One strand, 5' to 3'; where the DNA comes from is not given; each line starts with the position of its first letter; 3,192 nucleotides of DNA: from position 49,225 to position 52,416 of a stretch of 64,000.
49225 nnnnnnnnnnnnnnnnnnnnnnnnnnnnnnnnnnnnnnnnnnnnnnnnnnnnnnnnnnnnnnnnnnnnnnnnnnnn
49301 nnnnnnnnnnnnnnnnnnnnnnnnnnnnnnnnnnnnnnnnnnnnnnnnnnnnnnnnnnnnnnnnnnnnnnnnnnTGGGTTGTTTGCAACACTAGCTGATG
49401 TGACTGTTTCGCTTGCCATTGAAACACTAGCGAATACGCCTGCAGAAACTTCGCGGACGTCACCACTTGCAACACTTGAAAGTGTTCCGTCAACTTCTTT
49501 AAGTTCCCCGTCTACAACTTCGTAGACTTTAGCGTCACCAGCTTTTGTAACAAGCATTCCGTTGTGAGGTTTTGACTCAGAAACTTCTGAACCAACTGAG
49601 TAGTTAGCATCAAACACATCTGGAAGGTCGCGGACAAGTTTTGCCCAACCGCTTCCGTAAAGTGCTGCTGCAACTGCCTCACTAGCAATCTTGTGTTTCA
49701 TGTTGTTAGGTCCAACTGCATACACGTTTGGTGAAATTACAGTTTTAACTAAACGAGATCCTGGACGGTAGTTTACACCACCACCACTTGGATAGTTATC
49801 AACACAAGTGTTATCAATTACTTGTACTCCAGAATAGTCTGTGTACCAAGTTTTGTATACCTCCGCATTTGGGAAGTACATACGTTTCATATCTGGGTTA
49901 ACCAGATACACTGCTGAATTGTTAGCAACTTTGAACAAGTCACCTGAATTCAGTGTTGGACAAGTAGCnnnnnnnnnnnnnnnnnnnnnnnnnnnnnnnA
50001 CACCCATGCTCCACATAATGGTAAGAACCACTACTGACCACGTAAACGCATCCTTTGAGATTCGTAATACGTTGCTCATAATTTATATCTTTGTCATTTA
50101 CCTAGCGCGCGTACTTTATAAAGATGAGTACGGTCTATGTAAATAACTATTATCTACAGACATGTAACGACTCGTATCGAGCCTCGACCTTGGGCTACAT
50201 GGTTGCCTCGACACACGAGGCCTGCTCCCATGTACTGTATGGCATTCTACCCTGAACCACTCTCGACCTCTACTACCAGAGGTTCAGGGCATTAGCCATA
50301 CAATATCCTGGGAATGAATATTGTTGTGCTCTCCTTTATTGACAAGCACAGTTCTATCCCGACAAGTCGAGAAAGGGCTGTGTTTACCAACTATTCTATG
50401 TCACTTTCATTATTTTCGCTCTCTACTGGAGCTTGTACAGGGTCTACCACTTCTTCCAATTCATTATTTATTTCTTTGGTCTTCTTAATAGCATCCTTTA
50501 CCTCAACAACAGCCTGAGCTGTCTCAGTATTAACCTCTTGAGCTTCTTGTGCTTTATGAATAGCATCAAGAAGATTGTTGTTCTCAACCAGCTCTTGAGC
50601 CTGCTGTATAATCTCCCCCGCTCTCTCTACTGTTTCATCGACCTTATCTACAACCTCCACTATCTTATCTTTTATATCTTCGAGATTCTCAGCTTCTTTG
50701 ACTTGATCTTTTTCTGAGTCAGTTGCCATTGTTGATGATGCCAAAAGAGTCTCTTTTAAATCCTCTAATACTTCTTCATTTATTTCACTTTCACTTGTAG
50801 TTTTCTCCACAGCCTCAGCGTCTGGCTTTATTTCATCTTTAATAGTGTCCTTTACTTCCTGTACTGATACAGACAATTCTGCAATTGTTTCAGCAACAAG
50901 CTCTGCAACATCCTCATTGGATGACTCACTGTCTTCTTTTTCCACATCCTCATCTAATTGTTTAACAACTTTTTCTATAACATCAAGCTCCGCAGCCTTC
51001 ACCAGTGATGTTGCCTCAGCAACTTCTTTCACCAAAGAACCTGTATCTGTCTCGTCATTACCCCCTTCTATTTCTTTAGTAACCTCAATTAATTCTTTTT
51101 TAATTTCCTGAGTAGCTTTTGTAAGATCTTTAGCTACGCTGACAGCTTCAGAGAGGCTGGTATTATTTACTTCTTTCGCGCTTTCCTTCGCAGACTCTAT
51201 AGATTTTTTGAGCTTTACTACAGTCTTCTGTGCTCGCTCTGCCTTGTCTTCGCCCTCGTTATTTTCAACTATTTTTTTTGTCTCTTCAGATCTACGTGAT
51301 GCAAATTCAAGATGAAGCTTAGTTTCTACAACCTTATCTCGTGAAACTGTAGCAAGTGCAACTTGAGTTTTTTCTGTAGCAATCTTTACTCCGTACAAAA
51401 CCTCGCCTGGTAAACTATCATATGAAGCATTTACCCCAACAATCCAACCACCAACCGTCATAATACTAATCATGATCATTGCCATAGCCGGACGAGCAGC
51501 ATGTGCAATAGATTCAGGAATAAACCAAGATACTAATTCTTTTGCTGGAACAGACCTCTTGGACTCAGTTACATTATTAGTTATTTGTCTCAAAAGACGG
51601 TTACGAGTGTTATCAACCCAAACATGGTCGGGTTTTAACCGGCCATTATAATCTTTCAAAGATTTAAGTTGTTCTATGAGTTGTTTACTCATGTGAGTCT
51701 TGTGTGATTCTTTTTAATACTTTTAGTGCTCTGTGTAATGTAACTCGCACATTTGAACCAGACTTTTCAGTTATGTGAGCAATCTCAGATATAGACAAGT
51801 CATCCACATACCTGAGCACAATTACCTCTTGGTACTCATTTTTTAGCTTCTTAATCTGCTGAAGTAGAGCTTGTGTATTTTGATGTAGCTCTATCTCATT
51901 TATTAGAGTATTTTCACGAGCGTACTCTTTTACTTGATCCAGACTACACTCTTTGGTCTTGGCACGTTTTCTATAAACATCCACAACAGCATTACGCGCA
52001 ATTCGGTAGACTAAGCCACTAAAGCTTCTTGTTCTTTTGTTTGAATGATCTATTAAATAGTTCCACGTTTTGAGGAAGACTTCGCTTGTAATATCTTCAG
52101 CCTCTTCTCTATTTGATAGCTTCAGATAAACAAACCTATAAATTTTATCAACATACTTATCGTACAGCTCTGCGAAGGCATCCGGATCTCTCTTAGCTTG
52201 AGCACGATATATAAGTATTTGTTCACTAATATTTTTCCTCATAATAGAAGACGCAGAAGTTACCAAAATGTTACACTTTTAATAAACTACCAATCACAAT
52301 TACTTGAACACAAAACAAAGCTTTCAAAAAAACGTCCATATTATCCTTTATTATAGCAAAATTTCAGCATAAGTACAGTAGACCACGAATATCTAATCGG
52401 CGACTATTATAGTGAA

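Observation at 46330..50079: Giant Thr/Ser-rich secreted protein directly downstream of the glycosylation supercluster; candidate S-layer/adhesin glycoprotein substrate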

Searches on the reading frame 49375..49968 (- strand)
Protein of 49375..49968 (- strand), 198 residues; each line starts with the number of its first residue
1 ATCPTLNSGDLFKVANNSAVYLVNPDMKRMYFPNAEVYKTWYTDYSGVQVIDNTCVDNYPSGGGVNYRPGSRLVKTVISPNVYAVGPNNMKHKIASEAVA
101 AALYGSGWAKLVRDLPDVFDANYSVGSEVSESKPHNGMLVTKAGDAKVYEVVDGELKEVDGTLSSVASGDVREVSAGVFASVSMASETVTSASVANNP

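Call 58: search_protein_representatives(protein=window:49375-49968:-)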
Query: 198 residues. Proteins with E-value up to 0.001 (for the whole library): 4032; up to 1e-10: 2931; up to 1e-30: 122. The best 150 are listed.
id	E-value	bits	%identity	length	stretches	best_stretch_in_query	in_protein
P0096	3.9e-73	261.5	66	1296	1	1-198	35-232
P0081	6.5e-73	260.8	65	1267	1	2-198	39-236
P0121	2.6e-69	249.0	61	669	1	2-198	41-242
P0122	1.1e-66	240.5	61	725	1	1-181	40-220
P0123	1.2e-65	237.1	60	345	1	2-198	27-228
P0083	1.6e-65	236.7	60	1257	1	1-198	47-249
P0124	1.4e-62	227.1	54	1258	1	2-198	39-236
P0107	3.5e-62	225.8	59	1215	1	1-198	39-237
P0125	2.8e-60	219.6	59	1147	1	2-198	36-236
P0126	1.2e-59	217.5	57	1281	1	2-197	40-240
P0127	1.2e-59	217.5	54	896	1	1-197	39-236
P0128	1.2e-58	214.2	59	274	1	2-198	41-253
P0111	2.4e-57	210.0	61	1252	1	1-198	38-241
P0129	3.3e-57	209.6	56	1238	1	1-197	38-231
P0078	4.5e-57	209.2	57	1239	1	2-198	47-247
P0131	4.7e-56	205.8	50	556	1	2-198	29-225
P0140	9.3e-55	201.6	50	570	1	1-189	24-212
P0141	1.3e-54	201.1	51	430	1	2-196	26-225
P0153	2.3e-51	190.5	53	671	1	1-198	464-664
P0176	1.4e-43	165.2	44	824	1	1-198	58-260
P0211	7.4e-34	133.4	37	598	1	2-194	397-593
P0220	6.5e-32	127.1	43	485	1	7-152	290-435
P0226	1.2e-31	126.3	38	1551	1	7-187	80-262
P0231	3.7e-31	124.7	43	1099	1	2-194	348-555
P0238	1.5e-30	122.7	40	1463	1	6-187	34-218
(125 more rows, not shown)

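Call 59: search_protein_families(library=pfam, proteins=[P0131, P0140, P0141, P0153, P0211, P0231, P0220, P0226, P0238, P0176], max_evalue=0.001)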
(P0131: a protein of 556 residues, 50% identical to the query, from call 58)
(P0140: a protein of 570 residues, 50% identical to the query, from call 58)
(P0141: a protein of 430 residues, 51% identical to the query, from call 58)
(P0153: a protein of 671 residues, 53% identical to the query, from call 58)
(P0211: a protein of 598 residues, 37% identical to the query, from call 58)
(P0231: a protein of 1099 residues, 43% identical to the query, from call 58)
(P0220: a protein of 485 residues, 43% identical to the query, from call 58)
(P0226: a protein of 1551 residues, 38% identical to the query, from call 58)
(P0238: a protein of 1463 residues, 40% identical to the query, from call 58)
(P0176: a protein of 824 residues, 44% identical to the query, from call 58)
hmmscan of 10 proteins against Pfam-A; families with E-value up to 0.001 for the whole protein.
P0131 (556 aa): 3 families
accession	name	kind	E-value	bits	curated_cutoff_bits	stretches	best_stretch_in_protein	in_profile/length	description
PF07676.18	PD40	-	1e-12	48.1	20.9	0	523-544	9-30/38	WD40-like Beta Propeller Repeat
PF00930.27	DPPIV_N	-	0.00016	20.9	22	0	304-323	48-67/354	Dipeptidyl peptidase IV (DPP IV) N-terminal region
PF11623.14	NdhS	-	0.00093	19.2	27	0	116-140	21-45/52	NAD(P)H dehydrogenase subunit S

P0140 (570 aa): 1 family
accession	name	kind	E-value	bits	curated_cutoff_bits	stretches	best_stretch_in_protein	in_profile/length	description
PF03473.23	MOSC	-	0.00015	22.2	22.7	1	438-486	32-81/120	MOSC domain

P0141 (430 aa): 0 families

P0153 (671 aa): 1 family
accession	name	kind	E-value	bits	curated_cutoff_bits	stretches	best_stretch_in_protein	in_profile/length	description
PF07752.16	S-layer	-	1.5e-11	44.3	30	1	173-260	111-205/259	S-layer protein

P0211 (598 aa): 3 families
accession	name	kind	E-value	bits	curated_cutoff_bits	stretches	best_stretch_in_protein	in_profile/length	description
PF13365.12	Trypsin_2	-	1.4e-11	45.7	27.6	1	64-237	1-144/144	Trypsin-like peptidase domain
PF00089.32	Trypsin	-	9.7e-07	29.3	20.6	1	63-264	25-220/220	Trypsin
PF00949.27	Peptidase_S7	-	0.00048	20.4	20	0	205-237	80-112/131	Peptidase S7, Flavivirus NS3 serine protease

P0231 (1099 aa): 0 families

P0220 (485 aa): 6 families
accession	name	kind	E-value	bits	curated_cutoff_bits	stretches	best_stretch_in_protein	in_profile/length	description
PF13620.12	CarboxypepD_reg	-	6.6e-15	55.7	32.3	1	206-282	1-80/82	Carboxypeptidase regulatory-like domain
PF00963.24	Cohesin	-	4.3e-09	37.1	24.1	1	33-136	9-121/139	Cohesin domain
PF13715.12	CarbopepD_reg_2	-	7.3e-09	36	32.2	1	208-289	2-80/88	CarboxypepD_reg-like domain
PF14686.12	fn3_3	-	1.2e-08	35.1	24.4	1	234-279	29-75/75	Polysaccharide lyase family 4, domain II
PF17802.7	SpaA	-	0.00023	21.7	23.1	1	217-280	12-86/91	Prealbumin-like fold domain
PF09430.16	EMC7_beta-sandw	-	0.00082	20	26.6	0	220-282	6-69/122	ER membrane protein complex subunit 7, beta-sandwich domain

P0226 (1551 aa): 0 families

P0238 (1463 aa): 0 families

P0176 (824 aa): 5 families
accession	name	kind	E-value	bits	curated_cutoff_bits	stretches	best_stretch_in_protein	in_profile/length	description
PF13360.13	PQQ_2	-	5.4e-19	69.2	27.6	2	612-791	5-174/233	Outer membrane protein assembly factor BamB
PF13570.13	Beta-prop_ACSF4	-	2.1e-13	50.8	133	1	448-625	80-251/329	Beta-alanine-activating enzyme, beta-propeller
PF16656.11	Pur_ac_phosph_N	-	4e-06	27.7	30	1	356-440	5-93/93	Purple acid Phosphatase, N-terminal domain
PF00041.27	fn3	-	1.3e-05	25.7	25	1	354-434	3-79/84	Fibronectin type III domain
PF08450.18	SGL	-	2.1e-05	24.7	26.3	0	455-685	37-244/246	SMP-30/Gluconolactonase/LRE-like region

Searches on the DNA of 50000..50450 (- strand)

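Call 47: search_rna_families(source=window, start=50000, end=50450, threshold=evalue, max_evalue=10)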
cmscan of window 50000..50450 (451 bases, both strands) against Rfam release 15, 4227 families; matches with E-value up to 10: 1.
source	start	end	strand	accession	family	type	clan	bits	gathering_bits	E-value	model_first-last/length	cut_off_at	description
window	50370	50450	+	RF02042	HOTTIP_3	Gene; lncRNA;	-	6.8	50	2.4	1-82/353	3'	HOXA transcript at the distal tip, conserved region 3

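Call 100: build_rna_model(alignment_id=A6, structure=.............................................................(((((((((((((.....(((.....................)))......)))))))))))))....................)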
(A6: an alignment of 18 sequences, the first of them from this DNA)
Model R1 built from alignment A6 (18 sequences, 145 columns); structure: as given.
model positions 114; base pairs 16; branch points 0; effective number of sequences 9.35; information 0.59 bits per position. Calibrated on 0.2 Mb of random sequence (short: E-values are rough).
structure used (alignment columns):
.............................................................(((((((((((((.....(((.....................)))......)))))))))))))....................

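Call 101: search_with_rna_model(model_id=R1, sources=[window, L001, L003, L005, L006, L007, L008, L009, L010, L011, L012, L013, L014, L015, L017, L018, L019, L023, L024, L025, L026, L027, L029, L030, L031, L032, L034, L035, L036, L037, L038, L040, L041, L045, L046, L048, L050, L051, L053, L059, L061, L066, L068, L069, L072, L073, L075, L076, L079, L081, L086, L087, L090, L093, L094, L096, L100, L106, L108, L109, L111, L114, L122, L123, L124, L126], max_evalue=0.1)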
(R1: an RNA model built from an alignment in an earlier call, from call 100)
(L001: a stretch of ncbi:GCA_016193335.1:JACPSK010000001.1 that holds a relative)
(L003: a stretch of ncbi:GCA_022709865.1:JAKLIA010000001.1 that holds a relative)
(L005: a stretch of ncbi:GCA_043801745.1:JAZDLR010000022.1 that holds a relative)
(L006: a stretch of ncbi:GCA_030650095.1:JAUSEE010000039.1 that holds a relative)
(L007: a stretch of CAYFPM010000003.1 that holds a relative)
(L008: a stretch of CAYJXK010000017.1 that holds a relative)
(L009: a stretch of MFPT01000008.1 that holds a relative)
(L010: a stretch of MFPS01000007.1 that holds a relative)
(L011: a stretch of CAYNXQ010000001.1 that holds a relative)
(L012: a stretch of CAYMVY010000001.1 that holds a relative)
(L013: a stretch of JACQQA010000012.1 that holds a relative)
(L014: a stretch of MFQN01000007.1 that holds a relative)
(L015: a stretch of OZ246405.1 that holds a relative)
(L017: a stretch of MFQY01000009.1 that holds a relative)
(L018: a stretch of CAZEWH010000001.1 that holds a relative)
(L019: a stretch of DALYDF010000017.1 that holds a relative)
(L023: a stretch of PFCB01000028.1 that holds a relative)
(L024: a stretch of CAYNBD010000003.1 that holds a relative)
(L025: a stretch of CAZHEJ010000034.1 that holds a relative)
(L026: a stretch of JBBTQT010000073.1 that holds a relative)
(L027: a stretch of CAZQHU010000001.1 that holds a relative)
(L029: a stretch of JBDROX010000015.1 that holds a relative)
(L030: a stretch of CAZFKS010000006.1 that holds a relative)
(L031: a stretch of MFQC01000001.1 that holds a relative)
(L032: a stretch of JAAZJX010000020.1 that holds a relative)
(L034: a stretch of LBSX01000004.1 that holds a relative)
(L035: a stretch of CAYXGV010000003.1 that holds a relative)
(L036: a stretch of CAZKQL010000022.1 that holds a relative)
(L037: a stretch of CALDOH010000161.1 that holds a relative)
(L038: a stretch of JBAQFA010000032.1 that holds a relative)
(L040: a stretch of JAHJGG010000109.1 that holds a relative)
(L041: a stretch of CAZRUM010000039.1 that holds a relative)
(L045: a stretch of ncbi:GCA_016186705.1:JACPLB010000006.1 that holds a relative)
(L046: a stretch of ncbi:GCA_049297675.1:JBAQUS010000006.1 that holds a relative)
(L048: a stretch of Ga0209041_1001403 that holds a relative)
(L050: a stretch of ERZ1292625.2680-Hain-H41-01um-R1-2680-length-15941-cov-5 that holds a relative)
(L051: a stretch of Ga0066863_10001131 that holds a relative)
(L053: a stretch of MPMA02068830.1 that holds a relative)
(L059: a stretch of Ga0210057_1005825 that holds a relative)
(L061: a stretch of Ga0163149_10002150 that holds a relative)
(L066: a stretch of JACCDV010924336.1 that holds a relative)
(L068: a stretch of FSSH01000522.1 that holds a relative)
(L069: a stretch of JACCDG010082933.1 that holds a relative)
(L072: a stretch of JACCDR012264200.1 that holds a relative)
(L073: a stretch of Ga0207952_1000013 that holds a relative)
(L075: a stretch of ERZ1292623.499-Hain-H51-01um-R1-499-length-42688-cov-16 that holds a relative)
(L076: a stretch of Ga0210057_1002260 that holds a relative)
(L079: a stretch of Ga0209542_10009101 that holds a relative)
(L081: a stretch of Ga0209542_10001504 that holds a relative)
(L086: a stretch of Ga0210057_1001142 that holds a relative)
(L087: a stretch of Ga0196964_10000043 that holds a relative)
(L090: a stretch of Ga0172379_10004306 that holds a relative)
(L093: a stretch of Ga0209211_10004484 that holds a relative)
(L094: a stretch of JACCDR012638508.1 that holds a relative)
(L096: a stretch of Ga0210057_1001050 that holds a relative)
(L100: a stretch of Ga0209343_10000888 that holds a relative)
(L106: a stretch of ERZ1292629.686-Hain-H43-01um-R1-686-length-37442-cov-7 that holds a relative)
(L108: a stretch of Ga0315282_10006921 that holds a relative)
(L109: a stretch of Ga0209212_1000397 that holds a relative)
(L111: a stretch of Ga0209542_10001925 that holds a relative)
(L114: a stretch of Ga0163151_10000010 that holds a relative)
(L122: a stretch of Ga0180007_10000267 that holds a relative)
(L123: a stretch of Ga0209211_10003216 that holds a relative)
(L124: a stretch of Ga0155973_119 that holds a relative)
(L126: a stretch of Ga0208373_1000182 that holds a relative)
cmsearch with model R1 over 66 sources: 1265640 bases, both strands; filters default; matches with E-value up to 0.1: 27.
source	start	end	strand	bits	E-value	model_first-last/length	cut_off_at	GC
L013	9892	10003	+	97.9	2.2e-17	1-114/114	no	0.43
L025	4948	5061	+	88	2.4e-15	1-114/114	no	0.43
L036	5560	5684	+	87.5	3e-15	1-114/114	no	0.38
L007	9890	10003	+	81.4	5.6e-14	1-114/114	no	0.42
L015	9884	10003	+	77.1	4.4e-13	1-114/114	no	0.43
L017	6470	6589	+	75.9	7.6e-13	1-114/114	no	0.35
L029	4579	4694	+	75.3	1e-12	1-114/114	no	0.45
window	50077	50195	-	74.8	1.3e-12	1-114/114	no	0.39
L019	2389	2503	+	74.1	1.8e-12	1-114/114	no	0.38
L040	5856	5970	+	74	1.9e-12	1-114/114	no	0.42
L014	9892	10003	+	72.5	3.8e-12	1-114/114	no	0.4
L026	9891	10003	+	72.2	4.3e-12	1-114/114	no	0.36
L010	9885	10003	+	72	4.8e-12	1-114/114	no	0.39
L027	9887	10003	+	67.6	3.9e-11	1-114/114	no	0.36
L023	9876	10003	+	65.9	8.9e-11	1-114/114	no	0.46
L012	9882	10003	+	65.9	9e-11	1-114/114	no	0.45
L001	9885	10003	+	65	1.4e-10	1-114/114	no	0.39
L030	9893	10003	+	64.5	1.7e-10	1-114/114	no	0.48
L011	9889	10003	+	50.6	1.3e-07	1-114/114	no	0.44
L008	2933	3064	+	43.2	4.3e-06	1-114/114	no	0.45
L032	9867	10003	+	42.1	7.5e-06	1-114/114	no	0.31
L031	9874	10003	+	39.8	2.2e-05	1-114/114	no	0.46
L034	9882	9997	+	35.4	0.00018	1-114/114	no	0.41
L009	9930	10003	+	35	0.00023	1-114/114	no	0.28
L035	9890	10012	+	28.3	0.0053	1-114/114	no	0.41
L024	6458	6580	-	24.1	0.04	1-114/114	no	0.33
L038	9925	10003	+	23.1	0.065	43-114/114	no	0.35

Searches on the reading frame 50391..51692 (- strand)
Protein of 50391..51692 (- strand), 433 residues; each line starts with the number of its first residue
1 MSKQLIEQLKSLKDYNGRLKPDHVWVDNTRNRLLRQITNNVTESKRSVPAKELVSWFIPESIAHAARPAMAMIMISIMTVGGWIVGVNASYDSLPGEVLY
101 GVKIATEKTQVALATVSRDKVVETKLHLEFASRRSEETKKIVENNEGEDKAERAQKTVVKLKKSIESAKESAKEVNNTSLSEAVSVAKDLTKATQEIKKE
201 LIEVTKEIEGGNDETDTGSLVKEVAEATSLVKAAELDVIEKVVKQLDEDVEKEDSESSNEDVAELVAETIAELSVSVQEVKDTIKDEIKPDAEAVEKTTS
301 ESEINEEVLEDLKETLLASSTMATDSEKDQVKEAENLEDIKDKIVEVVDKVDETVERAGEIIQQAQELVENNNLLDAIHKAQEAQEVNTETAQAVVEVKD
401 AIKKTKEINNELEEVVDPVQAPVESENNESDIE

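Call 6: search_protein_families(library=pfam, proteins=[window:50391-51692:-], max_evalue=0.01)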
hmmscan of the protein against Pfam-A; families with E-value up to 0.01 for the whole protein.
window:50391-51692:- (433 aa): 1 family
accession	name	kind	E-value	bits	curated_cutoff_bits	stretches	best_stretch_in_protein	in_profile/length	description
PF18915.5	DUF5667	-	4.2e-08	33.9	27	1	93-204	2-96/99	Domain of unknown function (DUF5667)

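Call 10: search_protein_families(library=ncbifam, proteins=[window:50391-51692:-], max_evalue=1)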
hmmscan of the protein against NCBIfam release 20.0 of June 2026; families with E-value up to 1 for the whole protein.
window:50391-51692:- (433 aa): 2 families
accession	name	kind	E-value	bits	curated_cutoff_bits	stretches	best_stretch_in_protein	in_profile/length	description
TIGR02169.1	SMC_prok_A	equivalog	0.16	9.6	729.4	1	139-430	665-952/1165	chromosome segregation protein SMC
NF033441.0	BREX_BrxC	hypoth_equivalog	0.65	8.1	400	1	147-415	910-1161/1173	BREX system P-loop protein BrxC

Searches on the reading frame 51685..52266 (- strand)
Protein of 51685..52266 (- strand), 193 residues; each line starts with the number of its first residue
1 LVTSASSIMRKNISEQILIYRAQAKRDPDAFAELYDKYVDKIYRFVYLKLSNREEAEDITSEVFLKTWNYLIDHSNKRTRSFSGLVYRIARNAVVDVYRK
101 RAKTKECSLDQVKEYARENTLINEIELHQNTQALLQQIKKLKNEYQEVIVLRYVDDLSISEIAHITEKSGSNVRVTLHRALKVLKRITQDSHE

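Call 6: search_protein_families(library=pfam, proteins=[window:51685-52266:-], max_evalue=0.01)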
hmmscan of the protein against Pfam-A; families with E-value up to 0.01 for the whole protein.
window:51685-52266:- (193 aa): 5 families
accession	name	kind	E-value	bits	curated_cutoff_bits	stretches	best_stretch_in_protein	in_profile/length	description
PF08281.18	Sigma70_r4_2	-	3.2e-13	49.5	25.7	1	132-182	2-52/54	Sigma-70, region 4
PF04542.20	Sigma70_r2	-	5.7e-11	42.5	24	1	34-103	1-70/71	Sigma-70 region 2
PF04545.22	Sigma70_r4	-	1.3e-08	34.6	24.1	1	139-185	3-49/50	Sigma-70, region 4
PF07638.17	Sigma70_ECF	-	2.1e-05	25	21.1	1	27-178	15-173/185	ECF sigma factor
PF04297.20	UPF0122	-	0.00053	20.6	22.7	0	143-186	20-63/101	Putative helix-turn-helix protein, YlxM / p13 like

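Call 53: search_protein_families(library=ncbifam, proteins=[window:51685-52266:-], max_evalue=0.01)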
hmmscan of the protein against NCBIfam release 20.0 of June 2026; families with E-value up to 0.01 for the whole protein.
window:51685-52266:- (193 aa): 93 families (the best 25 are shown)
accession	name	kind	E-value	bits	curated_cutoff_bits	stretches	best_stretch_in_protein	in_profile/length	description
TIGR02952.1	Sig70_famx2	equivalog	3.2e-38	131.3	206.45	1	21-187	4-169/170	ECF subfamily RNA polymerase sigma factor, BldN family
NF058625.1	sigma_PG0214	equivalog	2.4e-27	95.7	130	1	30-189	5-162/170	GFO_1088 family ECF-type sigma factor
TIGR02950.1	SigM_subfam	subfamily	3.2e-26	92.1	147.95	1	32-187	3-157/159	RNA polymerase sigma factor, SigM family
NF007223.0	PRK09641.1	equivalog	8.2e-26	91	209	1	24-188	13-184/187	RNA polymerase sigma factor SigW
TIGR02948.1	SigW_bacill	equivalog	9.8e-25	87.7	243.1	1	23-187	12-183/187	RNA polymerase sigma factor SigW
TIGR02937.1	sigma70-ECF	superfamily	8.4e-24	84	42.9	1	29-186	1-163/165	sigma-70 family RNA polymerase sigma factor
NF007220.0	PRK09639.1-5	equivalog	8.6e-24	84.3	260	1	30-191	4-167/181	RNA polymerase sigma factor SigX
NF009171.0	PRK12518.1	equivalog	1.3e-23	83.9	208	1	11-189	10-185/191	RNA polymerase sigma factor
TIGR02985.1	Sig70_bacteroi1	subfamily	1.1e-22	81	126.4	1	30-185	2-159/162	RNA polymerase sigma-70 factor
NF009166.1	PRK12513.1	equivalog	1.5e-22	80.3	206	1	16-186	10-184/193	RNA polymerase sigma factor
NF006930.0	PRK09415.1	subfamily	5.6e-21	75.2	198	1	26-189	13-176/179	RNA polymerase factor sigma C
NF004113.0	PRK05602.1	equivalog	3.1e-20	72.7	208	1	11-189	28-202/211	RNA polymerase sigma factor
NF007230.0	PRK09648.1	subfamily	6.2e-20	71.8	209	1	21-189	18-190/195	RNA polymerase sigma factor ShbA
TIGR02983.1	SigE-fam_strep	subfamily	2e-19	70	141.55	1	28-187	5-157/162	SigE family RNA polymerase sigma factor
TIGR02989.1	Sig-70_gvs1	subfamily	3.2e-19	69.4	124.55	1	30-185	2-155/158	RNA polymerase sigma-70 factor, Rhodopirellula/Verrucomicrobium family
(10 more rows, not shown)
